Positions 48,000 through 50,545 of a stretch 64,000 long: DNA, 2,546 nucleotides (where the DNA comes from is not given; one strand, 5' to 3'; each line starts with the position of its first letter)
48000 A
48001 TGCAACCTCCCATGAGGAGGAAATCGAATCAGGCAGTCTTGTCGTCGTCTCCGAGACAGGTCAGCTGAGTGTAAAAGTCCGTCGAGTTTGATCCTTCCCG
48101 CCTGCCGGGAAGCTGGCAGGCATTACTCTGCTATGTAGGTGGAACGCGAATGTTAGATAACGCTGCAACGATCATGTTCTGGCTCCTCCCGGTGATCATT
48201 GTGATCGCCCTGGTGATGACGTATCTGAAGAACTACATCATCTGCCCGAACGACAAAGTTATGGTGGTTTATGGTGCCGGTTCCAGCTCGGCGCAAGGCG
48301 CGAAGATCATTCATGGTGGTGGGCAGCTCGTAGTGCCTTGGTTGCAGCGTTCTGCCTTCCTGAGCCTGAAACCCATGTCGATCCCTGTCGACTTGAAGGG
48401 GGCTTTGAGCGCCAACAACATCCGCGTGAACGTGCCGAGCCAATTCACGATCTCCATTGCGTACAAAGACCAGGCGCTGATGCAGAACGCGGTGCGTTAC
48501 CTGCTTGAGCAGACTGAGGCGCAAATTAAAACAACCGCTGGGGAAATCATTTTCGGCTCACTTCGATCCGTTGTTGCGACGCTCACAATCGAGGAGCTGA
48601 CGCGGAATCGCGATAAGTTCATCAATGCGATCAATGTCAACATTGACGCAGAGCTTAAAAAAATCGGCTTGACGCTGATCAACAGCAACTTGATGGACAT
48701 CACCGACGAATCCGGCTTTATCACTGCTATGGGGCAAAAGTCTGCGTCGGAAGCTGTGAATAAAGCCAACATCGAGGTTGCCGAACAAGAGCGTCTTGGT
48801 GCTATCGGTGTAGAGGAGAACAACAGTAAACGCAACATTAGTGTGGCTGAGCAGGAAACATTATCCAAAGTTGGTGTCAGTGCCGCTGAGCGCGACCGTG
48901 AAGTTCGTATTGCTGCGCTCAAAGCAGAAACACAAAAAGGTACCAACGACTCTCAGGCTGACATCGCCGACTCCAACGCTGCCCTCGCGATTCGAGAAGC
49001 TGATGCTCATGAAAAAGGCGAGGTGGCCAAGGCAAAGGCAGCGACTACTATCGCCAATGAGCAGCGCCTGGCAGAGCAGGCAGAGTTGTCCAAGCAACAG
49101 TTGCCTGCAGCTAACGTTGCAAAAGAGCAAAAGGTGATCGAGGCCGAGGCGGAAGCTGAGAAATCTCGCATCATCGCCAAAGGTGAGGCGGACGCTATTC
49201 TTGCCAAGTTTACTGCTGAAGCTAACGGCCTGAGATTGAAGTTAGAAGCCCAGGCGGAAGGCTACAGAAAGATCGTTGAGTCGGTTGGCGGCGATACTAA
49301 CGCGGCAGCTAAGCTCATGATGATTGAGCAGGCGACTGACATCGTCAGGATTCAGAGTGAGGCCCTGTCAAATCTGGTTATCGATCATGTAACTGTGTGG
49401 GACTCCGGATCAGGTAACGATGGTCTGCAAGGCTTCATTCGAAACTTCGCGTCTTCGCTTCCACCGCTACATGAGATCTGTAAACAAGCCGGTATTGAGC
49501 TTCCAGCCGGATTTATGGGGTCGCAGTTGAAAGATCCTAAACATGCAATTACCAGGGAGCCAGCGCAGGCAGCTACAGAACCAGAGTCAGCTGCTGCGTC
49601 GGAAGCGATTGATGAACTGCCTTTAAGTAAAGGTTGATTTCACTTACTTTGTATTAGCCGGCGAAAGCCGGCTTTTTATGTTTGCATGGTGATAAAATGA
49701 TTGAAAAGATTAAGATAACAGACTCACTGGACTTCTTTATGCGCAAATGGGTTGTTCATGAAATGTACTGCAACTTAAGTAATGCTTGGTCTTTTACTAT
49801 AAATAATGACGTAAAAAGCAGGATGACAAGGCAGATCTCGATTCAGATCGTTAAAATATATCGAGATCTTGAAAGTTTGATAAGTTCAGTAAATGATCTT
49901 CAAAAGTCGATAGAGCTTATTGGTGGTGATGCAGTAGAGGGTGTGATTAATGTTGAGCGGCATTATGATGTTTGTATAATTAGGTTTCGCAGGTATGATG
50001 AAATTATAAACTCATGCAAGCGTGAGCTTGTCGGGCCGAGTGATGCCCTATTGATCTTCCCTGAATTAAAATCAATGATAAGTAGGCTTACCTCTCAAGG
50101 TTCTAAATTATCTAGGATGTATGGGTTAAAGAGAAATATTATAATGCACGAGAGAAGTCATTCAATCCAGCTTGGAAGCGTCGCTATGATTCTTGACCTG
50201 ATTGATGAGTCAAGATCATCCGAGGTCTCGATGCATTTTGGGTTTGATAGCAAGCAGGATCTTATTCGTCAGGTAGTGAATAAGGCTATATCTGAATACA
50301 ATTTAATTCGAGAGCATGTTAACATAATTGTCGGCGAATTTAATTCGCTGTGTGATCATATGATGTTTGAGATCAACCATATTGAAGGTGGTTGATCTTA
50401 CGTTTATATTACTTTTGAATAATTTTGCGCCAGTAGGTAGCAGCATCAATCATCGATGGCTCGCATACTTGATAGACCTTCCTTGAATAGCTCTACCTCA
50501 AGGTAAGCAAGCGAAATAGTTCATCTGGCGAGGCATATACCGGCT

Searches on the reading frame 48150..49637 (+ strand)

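Call 7: search_protein_families(library=pfam, proteins=[window:48150-49637:+], max_evalue=0.01)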
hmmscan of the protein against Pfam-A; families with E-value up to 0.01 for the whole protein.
window:48150-49637:+ (495 aa): 2 families
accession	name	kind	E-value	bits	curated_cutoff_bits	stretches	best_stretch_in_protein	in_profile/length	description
PF01145.31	Band_7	-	9.2e-25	88.1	23.6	1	32-214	3-175/176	SPFH domain / Band 7 family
PF15975.10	Flot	-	6.6e-05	23.4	27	1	335-420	1-77/124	Flotillin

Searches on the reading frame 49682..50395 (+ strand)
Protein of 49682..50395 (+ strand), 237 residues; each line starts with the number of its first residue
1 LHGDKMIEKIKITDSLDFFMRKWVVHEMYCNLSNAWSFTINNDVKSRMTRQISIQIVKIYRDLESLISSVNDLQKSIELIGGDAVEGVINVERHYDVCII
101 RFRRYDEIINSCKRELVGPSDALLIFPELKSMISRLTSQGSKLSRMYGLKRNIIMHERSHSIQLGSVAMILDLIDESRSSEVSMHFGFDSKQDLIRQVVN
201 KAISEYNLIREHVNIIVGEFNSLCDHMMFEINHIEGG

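Call 7: search_protein_families(library=pfam, proteins=[window:49682-50395:+], max_evalue=0.01)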
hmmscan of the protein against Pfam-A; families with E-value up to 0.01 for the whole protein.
window:49682-50395:+ (237 aa): 0 families

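Call 12: search_protein_families(library=padloc, proteins=[window:49682-50395:+], max_evalue=0.01)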
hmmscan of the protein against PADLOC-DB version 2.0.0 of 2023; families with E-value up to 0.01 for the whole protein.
window:49682-50395:+ (237 aa): 1 family
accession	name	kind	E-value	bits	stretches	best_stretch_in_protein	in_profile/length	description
PDLC04856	PDC-S05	-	0.0015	16.3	1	44-82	100-138/177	-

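Call 51: search_protein_families(library=phrogs, proteins=[window:49682-50395:+], max_evalue=0.01)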
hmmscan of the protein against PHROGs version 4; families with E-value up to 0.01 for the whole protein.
window:49682-50395:+ (237 aa): 0 families
